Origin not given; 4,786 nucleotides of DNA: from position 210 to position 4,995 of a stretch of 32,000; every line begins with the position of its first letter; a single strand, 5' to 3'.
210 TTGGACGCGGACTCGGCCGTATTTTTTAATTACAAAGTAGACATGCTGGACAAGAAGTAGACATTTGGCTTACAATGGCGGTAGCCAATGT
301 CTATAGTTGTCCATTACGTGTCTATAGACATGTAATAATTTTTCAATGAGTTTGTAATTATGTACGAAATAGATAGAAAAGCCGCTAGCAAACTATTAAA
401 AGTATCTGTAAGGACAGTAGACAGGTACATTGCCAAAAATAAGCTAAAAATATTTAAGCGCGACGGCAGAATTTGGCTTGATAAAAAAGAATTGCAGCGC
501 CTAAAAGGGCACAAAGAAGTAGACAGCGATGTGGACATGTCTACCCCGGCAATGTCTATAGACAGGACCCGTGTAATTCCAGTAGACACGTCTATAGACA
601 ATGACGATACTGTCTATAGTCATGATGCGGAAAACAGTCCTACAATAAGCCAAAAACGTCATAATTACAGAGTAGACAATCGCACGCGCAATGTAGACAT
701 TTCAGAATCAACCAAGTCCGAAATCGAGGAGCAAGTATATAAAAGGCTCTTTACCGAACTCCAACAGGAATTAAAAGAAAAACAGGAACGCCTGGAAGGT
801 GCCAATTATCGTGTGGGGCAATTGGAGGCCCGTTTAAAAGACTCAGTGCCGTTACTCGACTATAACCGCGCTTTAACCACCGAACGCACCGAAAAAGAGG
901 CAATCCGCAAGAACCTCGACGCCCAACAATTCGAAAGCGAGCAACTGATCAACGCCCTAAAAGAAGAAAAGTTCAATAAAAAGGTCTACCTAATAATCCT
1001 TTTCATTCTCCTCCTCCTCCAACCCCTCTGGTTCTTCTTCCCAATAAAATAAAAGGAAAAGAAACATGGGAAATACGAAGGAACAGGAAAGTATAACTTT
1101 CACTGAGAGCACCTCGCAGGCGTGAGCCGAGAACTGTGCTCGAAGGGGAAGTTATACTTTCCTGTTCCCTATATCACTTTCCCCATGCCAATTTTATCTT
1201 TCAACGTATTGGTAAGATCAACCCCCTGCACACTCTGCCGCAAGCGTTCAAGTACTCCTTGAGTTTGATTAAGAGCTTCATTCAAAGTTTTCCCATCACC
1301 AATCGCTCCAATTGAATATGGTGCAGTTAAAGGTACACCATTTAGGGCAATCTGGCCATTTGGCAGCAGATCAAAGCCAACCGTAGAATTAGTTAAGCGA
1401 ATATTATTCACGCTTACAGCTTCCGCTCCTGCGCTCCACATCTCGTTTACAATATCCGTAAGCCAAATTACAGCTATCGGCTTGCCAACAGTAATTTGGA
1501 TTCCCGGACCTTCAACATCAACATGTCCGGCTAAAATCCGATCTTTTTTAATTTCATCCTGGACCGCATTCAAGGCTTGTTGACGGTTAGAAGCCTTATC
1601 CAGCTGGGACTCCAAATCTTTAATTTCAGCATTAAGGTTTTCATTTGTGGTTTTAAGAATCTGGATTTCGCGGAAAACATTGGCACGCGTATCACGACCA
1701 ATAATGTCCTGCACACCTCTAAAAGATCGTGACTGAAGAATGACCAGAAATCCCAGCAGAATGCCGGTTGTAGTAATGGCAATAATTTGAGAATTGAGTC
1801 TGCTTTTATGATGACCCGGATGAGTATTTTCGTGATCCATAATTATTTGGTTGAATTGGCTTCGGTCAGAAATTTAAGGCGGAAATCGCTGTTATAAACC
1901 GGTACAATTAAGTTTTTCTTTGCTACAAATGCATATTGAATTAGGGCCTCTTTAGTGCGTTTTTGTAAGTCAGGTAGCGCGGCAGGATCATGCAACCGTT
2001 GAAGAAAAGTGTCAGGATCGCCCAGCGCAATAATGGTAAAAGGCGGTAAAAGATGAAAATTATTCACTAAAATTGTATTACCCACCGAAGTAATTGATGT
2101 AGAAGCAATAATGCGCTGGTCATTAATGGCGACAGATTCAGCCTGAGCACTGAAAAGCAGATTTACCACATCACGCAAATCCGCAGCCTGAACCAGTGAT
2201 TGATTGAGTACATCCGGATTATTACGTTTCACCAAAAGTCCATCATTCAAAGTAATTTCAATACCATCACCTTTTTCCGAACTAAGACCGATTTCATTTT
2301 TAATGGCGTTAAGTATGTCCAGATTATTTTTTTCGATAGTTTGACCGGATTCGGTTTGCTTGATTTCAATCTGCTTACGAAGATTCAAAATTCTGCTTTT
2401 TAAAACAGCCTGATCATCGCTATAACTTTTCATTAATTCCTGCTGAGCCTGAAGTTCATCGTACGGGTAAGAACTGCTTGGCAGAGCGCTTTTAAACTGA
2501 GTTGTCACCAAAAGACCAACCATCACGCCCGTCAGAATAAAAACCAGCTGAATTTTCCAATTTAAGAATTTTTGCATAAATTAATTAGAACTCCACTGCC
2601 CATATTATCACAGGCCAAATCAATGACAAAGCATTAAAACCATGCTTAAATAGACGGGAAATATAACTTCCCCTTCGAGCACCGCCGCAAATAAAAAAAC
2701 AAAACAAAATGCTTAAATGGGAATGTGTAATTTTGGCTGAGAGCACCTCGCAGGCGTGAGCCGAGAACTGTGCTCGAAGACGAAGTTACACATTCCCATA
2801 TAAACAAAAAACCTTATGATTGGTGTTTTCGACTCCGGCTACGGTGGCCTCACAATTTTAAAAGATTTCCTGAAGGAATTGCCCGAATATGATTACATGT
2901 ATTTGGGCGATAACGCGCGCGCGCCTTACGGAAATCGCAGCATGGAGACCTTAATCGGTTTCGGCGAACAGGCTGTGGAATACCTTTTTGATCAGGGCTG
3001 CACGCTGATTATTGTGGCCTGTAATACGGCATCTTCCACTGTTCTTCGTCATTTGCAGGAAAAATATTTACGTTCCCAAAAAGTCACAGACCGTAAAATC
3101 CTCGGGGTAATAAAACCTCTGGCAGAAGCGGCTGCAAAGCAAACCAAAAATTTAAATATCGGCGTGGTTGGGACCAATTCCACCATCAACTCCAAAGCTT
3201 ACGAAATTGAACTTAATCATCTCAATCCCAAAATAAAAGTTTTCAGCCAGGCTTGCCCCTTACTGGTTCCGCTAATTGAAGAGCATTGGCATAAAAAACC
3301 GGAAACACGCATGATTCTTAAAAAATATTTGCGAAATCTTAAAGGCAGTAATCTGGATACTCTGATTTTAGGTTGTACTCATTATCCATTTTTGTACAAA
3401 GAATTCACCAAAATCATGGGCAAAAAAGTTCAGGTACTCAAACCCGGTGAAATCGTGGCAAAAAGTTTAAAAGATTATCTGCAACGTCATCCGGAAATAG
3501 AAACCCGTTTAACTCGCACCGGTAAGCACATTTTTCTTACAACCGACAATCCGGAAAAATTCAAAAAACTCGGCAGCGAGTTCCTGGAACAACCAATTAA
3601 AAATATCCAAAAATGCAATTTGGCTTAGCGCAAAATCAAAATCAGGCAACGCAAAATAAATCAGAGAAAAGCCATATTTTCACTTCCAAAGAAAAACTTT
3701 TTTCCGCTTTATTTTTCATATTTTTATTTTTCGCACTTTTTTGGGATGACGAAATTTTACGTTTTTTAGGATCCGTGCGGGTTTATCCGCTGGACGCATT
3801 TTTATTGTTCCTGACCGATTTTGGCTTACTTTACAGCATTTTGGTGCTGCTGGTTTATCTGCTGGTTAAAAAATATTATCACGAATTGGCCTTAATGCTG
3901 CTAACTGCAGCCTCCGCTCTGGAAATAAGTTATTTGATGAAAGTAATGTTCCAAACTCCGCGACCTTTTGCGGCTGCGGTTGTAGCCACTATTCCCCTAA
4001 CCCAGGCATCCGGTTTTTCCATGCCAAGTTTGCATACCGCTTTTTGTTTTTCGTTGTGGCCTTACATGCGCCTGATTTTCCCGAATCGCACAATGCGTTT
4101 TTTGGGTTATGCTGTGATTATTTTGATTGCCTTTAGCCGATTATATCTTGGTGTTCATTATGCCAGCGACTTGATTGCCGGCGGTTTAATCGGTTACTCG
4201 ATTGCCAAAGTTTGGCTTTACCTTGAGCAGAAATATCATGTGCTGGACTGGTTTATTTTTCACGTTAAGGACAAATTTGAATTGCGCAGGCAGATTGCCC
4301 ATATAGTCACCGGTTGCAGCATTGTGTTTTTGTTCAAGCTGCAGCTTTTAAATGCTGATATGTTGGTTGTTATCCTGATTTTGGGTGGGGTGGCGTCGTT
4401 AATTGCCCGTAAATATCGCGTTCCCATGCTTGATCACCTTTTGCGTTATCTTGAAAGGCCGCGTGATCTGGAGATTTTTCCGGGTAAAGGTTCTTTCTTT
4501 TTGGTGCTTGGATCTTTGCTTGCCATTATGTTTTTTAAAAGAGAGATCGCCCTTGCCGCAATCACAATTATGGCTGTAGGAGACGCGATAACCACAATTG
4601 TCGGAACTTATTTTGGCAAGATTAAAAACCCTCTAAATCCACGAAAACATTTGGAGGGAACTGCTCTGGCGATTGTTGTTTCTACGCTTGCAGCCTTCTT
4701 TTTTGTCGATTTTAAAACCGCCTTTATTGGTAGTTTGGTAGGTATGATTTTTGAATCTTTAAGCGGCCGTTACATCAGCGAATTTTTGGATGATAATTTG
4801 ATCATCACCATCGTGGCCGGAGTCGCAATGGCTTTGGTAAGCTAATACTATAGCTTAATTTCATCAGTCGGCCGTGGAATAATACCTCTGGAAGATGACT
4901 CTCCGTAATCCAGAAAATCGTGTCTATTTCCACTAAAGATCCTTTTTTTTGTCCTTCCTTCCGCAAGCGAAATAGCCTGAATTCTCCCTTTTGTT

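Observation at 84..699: Extreme clustering of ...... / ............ sites across the promoter and the coding sequence of an HTH gene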

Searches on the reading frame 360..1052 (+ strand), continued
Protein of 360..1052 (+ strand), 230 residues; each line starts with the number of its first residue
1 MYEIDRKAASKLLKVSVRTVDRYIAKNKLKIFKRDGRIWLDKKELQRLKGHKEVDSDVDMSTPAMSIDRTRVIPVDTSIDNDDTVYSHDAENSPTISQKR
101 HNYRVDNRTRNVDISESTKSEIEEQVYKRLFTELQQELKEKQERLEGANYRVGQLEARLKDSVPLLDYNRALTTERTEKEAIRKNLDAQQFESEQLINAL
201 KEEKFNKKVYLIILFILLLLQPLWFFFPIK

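Call 60: search_protein_families(library=pfam, alignment_id=A1, max_evalue=0.01)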
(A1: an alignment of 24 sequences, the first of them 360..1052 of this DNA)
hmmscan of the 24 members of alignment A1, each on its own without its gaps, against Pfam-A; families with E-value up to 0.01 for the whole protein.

A. member 1, window:360-1052:+ (230 aa): 2 families
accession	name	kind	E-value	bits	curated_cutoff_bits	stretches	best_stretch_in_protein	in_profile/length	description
PF12728.13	HTH_17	-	0.0001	22.9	27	1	9-47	7-45/51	Helix-turn-helix domain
PF19111.5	DUF5798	-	0.0061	17.2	27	0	120-167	14-60/89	Family of unknown function (DUF5798)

B. families by the number of members that match (of 24 scanned): 8 families
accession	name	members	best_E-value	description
PF12728.13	HTH_17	18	0.0001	Helix-turn-helix domain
PF00376.29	MerR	5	0.0017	MerR family regulatory protein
PF13093.11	FTA4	1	0.00063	Kinetochore complex Fta4 of Sim4 subunit, or CENP-50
PF20529.3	DUF6744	1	0.003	Family of unknown function (DUF6744)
PF07924.16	NuiA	1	0.0052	Nuclease A inhibitor-like protein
PF19111.5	DUF5798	1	0.0061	Family of unknown function (DUF5798)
PF05335.18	DUF745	1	0.0079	Protein of unknown function (DUF745)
PF03245.18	Phage_lysis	1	0.0084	Bacteriophage Rz lysis protein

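Call 79: search_protein_representatives(alignment_id=A1)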
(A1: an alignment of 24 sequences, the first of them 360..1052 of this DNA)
Query: 24 sequences, 209 profile positions. Proteins with E-value up to 0.001 (for the whole library): 451; up to 1e-10: 303; up to 1e-30: 100. The best 150 are listed.
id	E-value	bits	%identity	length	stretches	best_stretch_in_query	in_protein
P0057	5.4e-88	310.9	-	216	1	1-208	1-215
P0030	9.4e-80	283.9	-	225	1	1-206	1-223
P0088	5.4e-72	258.6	-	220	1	2-207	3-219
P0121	1.4e-65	237.7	-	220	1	2-207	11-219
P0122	3.7e-64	233.0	-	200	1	1-207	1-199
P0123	2.3e-62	227.1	-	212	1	2-205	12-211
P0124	2.5e-59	217.2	-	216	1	2-206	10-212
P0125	1.1e-56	208.6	-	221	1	2-206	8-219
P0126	1.5e-55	204.8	-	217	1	4-205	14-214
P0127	2.0e-54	201.2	-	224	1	1-206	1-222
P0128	2.8e-54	200.7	-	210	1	2-206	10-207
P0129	7.8e-54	199.3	-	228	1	2-205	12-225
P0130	1.2e-53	198.7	-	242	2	15-179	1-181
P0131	8.4e-53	195.9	-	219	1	2-208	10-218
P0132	1.0e-52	195.6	-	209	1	2-206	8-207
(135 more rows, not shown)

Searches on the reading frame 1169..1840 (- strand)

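Call 7: search_protein_families(library=pfam, proteins=[window:1169-1840:-], max_evalue=0.01)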
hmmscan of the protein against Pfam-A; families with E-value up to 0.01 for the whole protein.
window:1169-1840:- (223 aa): 1 family
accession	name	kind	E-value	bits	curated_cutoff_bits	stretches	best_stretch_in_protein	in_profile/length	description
PF05949.17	DUF881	-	2.8e-25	89.3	25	1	96-217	1-131/146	Bacterial protein of unknown function (DUF881)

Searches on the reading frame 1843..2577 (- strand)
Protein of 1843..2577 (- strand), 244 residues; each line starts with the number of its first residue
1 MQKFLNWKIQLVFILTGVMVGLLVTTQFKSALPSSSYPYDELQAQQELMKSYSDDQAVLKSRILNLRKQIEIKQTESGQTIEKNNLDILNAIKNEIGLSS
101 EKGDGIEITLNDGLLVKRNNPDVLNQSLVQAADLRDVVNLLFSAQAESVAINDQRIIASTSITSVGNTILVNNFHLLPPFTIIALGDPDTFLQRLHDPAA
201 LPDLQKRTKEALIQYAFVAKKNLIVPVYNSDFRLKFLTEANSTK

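Call 7: search_protein_families(library=pfam, proteins=[window:1843-2577:-], max_evalue=0.01)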
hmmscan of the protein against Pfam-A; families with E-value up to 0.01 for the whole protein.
window:1843-2577:- (244 aa): 1 family
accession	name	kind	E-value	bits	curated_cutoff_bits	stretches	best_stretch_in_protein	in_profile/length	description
PF05949.17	DUF881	-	3.7e-31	108.4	25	1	91-236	4-144/146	Bacterial protein of unknown function (DUF881)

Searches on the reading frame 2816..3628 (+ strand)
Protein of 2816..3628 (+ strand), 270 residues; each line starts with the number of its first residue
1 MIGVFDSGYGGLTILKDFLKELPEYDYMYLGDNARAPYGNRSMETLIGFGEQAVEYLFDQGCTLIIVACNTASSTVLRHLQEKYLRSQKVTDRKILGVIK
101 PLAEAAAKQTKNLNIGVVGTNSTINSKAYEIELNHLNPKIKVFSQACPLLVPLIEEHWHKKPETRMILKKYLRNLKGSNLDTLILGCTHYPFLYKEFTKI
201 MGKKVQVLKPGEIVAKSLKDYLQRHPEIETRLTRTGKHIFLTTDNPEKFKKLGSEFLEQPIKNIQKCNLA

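Call 7: search_protein_families(library=pfam, proteins=[window:2816-3628:+], max_evalue=0.01)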
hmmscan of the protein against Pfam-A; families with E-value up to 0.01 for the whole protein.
window:2816-3628:+ (270 aa): 1 family
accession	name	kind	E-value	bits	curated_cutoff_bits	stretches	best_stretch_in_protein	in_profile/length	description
PF01177.27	Asp_Glu_race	-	6.5e-17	62.5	31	1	23-216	26-209/211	Asp/Glu/Hydantoin racemase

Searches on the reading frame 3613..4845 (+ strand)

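Call 7: search_protein_families(library=pfam, proteins=[window:3613-4845:+], max_evalue=0.01)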
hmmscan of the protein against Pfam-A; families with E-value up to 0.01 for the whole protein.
window:3613-4845:+ (410 aa): 2 families
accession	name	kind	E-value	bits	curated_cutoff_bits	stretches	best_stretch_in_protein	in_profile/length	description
PF01569.27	PAP2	-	1.4e-18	67.4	27.2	1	93-207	3-127/130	PAP2 superfamily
PF14378.12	PAP2_3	-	4.3e-08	33.6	27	1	130-196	120-186/190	PAP2 superfamily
